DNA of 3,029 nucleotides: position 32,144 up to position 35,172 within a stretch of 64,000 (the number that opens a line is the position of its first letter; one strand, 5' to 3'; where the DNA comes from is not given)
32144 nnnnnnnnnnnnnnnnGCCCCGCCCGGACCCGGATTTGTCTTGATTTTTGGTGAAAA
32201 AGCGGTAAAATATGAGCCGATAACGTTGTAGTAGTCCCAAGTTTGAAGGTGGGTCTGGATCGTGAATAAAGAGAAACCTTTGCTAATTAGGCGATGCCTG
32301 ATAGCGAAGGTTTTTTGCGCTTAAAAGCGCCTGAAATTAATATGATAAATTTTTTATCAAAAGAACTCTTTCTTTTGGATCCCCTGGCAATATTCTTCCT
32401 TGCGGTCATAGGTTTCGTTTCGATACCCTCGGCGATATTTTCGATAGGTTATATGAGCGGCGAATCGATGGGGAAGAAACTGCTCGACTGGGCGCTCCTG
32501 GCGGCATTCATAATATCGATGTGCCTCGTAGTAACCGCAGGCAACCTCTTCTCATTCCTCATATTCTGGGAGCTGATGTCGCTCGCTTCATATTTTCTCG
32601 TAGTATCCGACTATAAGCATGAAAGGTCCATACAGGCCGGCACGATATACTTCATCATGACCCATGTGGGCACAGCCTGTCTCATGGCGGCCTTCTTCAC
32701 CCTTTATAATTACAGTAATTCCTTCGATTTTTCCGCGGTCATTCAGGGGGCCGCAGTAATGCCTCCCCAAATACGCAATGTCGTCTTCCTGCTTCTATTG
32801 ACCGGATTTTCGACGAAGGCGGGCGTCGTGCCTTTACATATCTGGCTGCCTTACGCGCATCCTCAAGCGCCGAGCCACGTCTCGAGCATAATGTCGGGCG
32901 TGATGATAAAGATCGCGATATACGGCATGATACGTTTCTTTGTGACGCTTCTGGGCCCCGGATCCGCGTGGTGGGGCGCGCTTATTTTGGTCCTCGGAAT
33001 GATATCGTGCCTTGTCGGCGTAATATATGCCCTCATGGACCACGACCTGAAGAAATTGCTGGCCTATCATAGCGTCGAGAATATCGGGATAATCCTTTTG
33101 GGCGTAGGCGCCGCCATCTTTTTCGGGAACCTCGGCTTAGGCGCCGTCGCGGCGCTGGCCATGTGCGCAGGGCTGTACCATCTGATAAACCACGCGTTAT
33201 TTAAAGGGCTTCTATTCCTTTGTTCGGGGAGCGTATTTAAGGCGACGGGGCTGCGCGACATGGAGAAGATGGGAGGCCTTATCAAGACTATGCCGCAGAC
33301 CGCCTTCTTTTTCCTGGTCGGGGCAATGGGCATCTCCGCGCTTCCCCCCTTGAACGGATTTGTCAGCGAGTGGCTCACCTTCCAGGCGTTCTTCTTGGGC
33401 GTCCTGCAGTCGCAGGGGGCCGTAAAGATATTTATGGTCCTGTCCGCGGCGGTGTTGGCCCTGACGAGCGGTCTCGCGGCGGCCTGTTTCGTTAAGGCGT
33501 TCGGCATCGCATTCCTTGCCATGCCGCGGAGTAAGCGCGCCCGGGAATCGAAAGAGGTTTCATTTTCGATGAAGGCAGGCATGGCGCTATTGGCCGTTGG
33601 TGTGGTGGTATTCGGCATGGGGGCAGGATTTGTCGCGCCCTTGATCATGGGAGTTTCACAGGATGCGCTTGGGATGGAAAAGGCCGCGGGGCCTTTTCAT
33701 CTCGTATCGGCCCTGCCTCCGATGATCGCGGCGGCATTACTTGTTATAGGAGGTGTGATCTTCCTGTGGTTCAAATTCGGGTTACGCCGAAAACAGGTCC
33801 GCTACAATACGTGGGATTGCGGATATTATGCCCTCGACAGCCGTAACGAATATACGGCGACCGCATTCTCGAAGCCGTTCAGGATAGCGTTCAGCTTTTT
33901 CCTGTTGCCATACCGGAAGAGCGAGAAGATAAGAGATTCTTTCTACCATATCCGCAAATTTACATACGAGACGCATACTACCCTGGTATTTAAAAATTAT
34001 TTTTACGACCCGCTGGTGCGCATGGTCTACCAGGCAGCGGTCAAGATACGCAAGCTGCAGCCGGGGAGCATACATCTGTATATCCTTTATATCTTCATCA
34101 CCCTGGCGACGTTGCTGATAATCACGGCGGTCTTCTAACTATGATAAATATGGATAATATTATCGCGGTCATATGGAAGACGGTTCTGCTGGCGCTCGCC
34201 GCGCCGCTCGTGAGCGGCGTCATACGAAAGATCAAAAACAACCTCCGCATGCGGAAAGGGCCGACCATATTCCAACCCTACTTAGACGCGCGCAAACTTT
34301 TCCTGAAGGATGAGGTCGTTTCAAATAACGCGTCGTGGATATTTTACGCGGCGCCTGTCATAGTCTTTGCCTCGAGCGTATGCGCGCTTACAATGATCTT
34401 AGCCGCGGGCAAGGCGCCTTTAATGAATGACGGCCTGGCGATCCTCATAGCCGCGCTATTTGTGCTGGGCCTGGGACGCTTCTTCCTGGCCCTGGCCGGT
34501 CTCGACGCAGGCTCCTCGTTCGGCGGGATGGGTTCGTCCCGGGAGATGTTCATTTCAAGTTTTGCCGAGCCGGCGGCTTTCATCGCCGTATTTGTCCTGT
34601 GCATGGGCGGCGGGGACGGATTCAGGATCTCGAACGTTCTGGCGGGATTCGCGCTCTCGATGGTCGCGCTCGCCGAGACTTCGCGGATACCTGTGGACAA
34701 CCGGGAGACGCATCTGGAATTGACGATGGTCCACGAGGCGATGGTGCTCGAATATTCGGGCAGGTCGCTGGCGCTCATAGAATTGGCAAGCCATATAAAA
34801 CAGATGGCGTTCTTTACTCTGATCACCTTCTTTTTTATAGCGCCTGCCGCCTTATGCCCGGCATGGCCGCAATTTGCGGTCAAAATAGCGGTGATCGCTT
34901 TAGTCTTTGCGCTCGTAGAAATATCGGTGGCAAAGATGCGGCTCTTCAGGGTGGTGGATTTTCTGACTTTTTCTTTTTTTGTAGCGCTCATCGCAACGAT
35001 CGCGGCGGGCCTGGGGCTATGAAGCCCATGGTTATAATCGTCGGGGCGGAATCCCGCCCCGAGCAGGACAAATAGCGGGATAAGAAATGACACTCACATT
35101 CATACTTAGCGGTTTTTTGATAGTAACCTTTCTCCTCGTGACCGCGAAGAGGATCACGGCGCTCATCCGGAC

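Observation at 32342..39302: A six-subunit group-4 hydrogenase-like (Hyf/Ehr-type) membrane complex whose large subunit has lost the NiFe-ligating cysteines and which lacks the ferredoxin-like subunits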

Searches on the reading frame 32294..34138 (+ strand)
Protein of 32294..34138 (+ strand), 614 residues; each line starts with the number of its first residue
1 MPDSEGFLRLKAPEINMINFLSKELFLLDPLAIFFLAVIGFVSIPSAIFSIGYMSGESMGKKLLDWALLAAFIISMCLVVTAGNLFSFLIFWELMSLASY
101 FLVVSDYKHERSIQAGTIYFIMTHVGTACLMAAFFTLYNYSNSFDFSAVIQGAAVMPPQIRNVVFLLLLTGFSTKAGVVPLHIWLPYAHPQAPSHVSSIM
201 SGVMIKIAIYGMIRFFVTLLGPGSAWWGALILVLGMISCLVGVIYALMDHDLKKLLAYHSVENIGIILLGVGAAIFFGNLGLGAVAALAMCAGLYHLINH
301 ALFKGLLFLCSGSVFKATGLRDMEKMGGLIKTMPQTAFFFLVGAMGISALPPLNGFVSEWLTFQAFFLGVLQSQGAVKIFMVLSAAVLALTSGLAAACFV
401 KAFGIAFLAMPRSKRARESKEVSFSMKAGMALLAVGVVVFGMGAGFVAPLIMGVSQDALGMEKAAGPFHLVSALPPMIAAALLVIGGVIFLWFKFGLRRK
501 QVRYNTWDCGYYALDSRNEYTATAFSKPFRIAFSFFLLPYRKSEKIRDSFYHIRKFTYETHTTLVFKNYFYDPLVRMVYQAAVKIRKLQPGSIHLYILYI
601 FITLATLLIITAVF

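Call 4: search_protein_families(library=pfam, proteins=[window:32294-34138:+])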
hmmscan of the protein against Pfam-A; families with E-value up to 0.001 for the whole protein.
window:32294-34138:+ (614 aa): 2 families
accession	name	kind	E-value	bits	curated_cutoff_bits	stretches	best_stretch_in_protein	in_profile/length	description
PF00361.26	Proton_antipo_M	-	2e-59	201.7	21.5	1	82-368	1-277/294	NADH:quinone oxidoreductase/Mrp antiporter, TM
PF00662.26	Proton_antipo_N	-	2.2e-07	31.1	24.5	1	26-57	13-44/51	NADH-Ubiquinone oxidoreductase (complex I), chain 5 N-terminus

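Call 5: search_protein_families(library=ncbifam, proteins=[window:32294-34138:+])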
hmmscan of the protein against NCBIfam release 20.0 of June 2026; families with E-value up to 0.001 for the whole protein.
window:32294-34138:+ (614 aa): 73 families (the best 25 are shown)
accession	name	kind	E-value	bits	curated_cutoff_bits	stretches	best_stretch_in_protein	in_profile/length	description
NF005086.0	PRK06521.1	equivalog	2.2e-188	627.9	667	1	26-612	76-668/669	hydrogenase 4 subunit B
NF006418.0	PRK08667.1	equivalog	3e-165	551.4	794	1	26-612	73-641/644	hydrogenase membrane subunit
NF005958.0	PRK08042.1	equivalog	1e-88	298.7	727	1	17-537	63-564/608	formate hydrogenlyase subunit 3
NF006240.0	PRK08376.1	subfamily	1.9e-78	264.7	662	1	24-456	84-504/521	putative monovalent cation/H+ antiporter subunit D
NF006419.0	PRK08668.1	equivalog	1.1e-68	232.5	617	1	23-558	63-582/613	NADH dehydrogenase subunit M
NF009310.0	PRK12668.1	equivalog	8.7e-62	209.7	564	1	22-511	60-490/584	Na(+)/H(+) antiporter subunit D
NF009287.0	PRK12647.1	equivalog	9.3e-60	203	937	1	26-495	72-518/773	putative monovalent cation/H+ antiporter subunit A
TIGR00940.1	2a6301s01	subfamily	3e-59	201.1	920.45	1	27-495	72-542/793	monovalent cation:proton antiporter subunit A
NF005044.0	PRK06458.1-4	equivalog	4.8e-59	200.6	610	1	23-442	67-477/531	hydrogenase 4 subunit F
NF005141.0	PRK06590.1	equivalog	1.5e-57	195.9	556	1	22-612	73-610/615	NADH-quinone oxidoreductase subunit L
NF009288.0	PRK12648.1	equivalog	1.5e-57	195.4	1104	1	26-493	72-522/954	monovalent cation/H+ antiporter subunit A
NF005046.0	PRK06459.1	equivalog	9.4e-57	192.9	460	1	29-613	45-586/587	hydrogenase 4 subunit B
TIGR01972.1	NDH_I_M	subfamily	4.2e-55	187.3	263.8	1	28-445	76-469/486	NADH-quinone oxidoreductase subunit M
NF005097.0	PRK06525.1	equivalog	7e-55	186.6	430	1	26-436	72-467/480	hydrogenase 4 subunit D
TIGR01974.1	NDH_I_L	subfamily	8.2e-55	186.9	407.5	1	23-610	75-628/630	NADH-quinone oxidoreductase subunit L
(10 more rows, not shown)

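Call 41: search_solved_structures(query=window:32294-34138:+, show_alignments=3, max_evalue=1e-20)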
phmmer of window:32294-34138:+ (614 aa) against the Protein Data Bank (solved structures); distinct sequences matched with E-value up to 1e-20: 55.
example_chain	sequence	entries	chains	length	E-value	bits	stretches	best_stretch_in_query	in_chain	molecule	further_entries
7z0s_C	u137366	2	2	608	3.3e-74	253.8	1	28-536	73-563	Formate hydrogenlyase subunit 3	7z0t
6cfw_H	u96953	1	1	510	2.2e-57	198.3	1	25-452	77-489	Monovalent cation/H+ antiporter subunit D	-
7qru_A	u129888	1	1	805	2e-43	152.2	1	27-453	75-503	Na+/H+ antiporter subunit A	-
6z16_A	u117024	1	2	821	1.5e-39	139.4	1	28-444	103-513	Multisubunit Na+/H+ antiporter, A subunit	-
6u8y_X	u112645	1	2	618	3.1e-35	125.2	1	57-460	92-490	NADH dehydrogenase subunit M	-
7qru_D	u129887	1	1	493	2.3e-33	119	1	72-387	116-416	Na+/H+ antiporter subunit D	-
6hum_F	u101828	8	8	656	1.3e-31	113.2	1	26-360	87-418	NADH dehydrogenase subunit 5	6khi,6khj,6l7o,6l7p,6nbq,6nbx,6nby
6tjv_D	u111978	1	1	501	5.4e-31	111.2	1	47-367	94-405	NADH dehydrogenase subunit 4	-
9ti4_l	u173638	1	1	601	3.8e-30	108.4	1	26-361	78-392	NADH-ubiquinone oxidoreductase chain 5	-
9cwt_l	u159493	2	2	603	3.8e-30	108.4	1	26-361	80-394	NADH-ubiquinone oxidoreductase chain 5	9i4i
5xtc_l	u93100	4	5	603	6.9e-30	107.5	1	26-361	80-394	NADH-ubiquinone oxidoreductase chain 5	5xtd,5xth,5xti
7d3u_D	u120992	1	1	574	8.6e-30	107.2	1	26-383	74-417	Monovalent Na+/H+ antiporter subunit D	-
5lc5_L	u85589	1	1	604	3.4e-29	105.2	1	26-368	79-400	NADH-ubiquinone oxidoreductase chain 5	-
9w2u_L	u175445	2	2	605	3.5e-29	105.2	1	26-368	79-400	NADH-ubiquinone oxidoreductase chain 5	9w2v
5ldw_L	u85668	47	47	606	3.5e-29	105.2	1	26-368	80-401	NADH-ubiquinone oxidoreductase chain 5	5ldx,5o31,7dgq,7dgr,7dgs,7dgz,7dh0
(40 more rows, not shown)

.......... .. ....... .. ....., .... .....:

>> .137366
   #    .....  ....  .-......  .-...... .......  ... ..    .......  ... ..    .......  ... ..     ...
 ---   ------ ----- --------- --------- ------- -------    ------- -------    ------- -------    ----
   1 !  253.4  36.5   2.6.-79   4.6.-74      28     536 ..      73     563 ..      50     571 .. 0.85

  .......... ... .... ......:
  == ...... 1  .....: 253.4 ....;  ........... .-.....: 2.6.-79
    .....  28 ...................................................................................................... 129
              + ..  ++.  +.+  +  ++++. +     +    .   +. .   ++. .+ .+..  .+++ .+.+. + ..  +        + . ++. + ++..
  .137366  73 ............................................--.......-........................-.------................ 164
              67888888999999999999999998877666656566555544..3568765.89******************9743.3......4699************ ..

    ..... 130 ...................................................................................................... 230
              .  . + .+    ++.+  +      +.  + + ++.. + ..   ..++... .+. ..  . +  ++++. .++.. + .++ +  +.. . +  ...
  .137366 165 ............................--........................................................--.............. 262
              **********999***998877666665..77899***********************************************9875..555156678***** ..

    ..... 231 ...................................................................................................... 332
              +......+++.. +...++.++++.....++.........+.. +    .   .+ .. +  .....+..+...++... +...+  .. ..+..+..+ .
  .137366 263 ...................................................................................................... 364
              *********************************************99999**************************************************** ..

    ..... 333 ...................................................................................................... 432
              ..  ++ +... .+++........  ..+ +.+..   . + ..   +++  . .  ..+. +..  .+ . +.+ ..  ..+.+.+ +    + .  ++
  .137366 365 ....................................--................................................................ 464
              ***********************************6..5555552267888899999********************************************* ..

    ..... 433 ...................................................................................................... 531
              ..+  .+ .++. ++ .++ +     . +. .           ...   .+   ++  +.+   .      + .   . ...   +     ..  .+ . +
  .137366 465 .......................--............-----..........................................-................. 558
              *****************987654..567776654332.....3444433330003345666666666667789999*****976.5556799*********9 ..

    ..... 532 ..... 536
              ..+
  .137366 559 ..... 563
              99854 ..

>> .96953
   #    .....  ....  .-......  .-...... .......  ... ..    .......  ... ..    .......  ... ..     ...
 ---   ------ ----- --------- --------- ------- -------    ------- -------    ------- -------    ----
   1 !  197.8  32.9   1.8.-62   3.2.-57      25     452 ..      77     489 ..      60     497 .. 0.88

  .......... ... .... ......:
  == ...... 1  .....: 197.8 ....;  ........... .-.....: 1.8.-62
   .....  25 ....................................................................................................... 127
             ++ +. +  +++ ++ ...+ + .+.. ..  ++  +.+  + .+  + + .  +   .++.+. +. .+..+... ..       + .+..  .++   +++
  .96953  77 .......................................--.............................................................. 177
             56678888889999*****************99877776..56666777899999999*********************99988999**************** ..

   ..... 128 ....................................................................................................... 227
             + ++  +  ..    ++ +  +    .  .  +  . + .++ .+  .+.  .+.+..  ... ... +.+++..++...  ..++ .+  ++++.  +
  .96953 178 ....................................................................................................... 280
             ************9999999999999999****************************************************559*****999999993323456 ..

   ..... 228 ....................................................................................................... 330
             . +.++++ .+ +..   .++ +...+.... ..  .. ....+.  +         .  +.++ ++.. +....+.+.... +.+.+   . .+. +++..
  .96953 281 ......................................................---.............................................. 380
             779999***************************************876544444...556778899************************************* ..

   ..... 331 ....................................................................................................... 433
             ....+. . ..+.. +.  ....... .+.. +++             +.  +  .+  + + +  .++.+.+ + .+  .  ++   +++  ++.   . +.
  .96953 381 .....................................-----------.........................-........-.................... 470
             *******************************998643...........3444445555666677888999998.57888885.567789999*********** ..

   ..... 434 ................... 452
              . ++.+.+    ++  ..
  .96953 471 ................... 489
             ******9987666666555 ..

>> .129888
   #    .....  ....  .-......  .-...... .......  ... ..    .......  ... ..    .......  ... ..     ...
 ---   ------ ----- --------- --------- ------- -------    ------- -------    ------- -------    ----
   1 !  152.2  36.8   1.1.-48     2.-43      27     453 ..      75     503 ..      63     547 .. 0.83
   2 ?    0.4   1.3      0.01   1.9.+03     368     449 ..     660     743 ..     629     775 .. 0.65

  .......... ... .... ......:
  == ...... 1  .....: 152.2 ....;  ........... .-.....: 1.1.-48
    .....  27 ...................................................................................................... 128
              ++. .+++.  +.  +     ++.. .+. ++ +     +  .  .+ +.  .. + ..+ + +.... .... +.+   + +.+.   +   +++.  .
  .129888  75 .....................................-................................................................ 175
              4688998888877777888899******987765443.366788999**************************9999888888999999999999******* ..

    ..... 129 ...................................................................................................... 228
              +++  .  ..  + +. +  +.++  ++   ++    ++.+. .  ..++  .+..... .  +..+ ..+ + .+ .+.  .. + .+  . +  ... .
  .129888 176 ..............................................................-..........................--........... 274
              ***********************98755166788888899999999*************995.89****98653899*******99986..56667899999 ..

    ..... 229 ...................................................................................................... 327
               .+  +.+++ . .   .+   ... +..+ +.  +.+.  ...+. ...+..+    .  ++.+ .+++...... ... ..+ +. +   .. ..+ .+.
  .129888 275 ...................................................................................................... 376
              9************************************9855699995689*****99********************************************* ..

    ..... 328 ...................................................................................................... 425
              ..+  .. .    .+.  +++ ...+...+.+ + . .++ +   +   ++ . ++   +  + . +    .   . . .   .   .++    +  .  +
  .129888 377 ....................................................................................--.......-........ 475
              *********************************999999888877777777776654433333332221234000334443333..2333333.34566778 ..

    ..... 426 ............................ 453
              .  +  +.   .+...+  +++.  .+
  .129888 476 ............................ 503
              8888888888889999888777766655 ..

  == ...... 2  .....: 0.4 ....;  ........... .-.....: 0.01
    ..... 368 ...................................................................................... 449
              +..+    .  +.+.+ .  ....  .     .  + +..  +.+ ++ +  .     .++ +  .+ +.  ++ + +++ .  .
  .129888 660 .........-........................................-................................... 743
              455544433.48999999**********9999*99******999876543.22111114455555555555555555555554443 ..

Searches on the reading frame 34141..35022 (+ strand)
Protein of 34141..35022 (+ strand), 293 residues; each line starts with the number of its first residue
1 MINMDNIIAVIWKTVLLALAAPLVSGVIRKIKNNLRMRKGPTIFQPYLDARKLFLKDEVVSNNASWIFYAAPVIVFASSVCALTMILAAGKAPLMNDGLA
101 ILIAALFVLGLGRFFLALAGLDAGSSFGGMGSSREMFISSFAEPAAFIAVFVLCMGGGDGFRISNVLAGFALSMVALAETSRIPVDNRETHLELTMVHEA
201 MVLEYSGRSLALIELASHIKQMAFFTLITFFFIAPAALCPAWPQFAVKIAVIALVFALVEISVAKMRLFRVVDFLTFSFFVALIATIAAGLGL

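Call 4: search_protein_families(library=pfam, proteins=[window:34141-35022:+])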
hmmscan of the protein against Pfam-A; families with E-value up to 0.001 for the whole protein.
window:34141-35022:+ (293 aa): 1 family
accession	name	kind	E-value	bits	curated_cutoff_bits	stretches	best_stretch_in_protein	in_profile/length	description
PF00146.26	NADHdh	-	2.2e-33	116.3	27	1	14-287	8-294/298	NADH dehydrogenase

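Call 5: search_protein_families(library=ncbifam, proteins=[window:34141-35022:+])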
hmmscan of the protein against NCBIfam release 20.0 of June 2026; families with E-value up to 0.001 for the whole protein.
window:34141-35022:+ (293 aa): 3 families
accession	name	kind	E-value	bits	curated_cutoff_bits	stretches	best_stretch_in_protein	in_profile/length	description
NF004741.0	PRK06076.1-2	equivalog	2e-14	53.5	305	1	7-285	21-325/337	NADH-quinone oxidoreductase subunit NuoH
NF004742.0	PRK06076.1-3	equivalog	3e-09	36.5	531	1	27-157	45-182/356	NADH-quinone oxidoreductase subunit NuoH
NF040610.1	F420_dehyd_FpoH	exception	2.9e-05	23.6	475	1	9-91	16-103/339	F420H2 dehydrogenase subunit FpoH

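Call 54: search_solved_structures(query=window:34141-35022:+, show_alignments=2, max_evalue=0.00001)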
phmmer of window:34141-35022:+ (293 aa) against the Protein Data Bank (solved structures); distinct sequences matched with E-value up to 0.00001: 6.
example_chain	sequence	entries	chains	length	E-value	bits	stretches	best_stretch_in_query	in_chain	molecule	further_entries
7z0s_D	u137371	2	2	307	2.1e-21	80.2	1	12-284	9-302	Formate hydrogenlyase subunit 4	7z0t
6cfw_M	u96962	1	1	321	2.1e-17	67.1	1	7-154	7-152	Mbh13 NADH dehydrogenase subunit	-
9w2u_H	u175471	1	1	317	4.5e-07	33.3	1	14-281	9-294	NADH-ubiquinone oxidoreductase chain 1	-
5lc5_H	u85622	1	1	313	5.4e-07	33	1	14-281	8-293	NADH-ubiquinone oxidoreductase chain 1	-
5ldw_H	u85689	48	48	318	5.6e-07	32.9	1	7-281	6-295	NADH-ubiquinone oxidoreductase chain 1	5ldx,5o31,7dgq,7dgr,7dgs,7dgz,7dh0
6g2j_H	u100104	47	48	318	2.2e-06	31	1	15-279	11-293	NADH-ubiquinone oxidoreductase chain 1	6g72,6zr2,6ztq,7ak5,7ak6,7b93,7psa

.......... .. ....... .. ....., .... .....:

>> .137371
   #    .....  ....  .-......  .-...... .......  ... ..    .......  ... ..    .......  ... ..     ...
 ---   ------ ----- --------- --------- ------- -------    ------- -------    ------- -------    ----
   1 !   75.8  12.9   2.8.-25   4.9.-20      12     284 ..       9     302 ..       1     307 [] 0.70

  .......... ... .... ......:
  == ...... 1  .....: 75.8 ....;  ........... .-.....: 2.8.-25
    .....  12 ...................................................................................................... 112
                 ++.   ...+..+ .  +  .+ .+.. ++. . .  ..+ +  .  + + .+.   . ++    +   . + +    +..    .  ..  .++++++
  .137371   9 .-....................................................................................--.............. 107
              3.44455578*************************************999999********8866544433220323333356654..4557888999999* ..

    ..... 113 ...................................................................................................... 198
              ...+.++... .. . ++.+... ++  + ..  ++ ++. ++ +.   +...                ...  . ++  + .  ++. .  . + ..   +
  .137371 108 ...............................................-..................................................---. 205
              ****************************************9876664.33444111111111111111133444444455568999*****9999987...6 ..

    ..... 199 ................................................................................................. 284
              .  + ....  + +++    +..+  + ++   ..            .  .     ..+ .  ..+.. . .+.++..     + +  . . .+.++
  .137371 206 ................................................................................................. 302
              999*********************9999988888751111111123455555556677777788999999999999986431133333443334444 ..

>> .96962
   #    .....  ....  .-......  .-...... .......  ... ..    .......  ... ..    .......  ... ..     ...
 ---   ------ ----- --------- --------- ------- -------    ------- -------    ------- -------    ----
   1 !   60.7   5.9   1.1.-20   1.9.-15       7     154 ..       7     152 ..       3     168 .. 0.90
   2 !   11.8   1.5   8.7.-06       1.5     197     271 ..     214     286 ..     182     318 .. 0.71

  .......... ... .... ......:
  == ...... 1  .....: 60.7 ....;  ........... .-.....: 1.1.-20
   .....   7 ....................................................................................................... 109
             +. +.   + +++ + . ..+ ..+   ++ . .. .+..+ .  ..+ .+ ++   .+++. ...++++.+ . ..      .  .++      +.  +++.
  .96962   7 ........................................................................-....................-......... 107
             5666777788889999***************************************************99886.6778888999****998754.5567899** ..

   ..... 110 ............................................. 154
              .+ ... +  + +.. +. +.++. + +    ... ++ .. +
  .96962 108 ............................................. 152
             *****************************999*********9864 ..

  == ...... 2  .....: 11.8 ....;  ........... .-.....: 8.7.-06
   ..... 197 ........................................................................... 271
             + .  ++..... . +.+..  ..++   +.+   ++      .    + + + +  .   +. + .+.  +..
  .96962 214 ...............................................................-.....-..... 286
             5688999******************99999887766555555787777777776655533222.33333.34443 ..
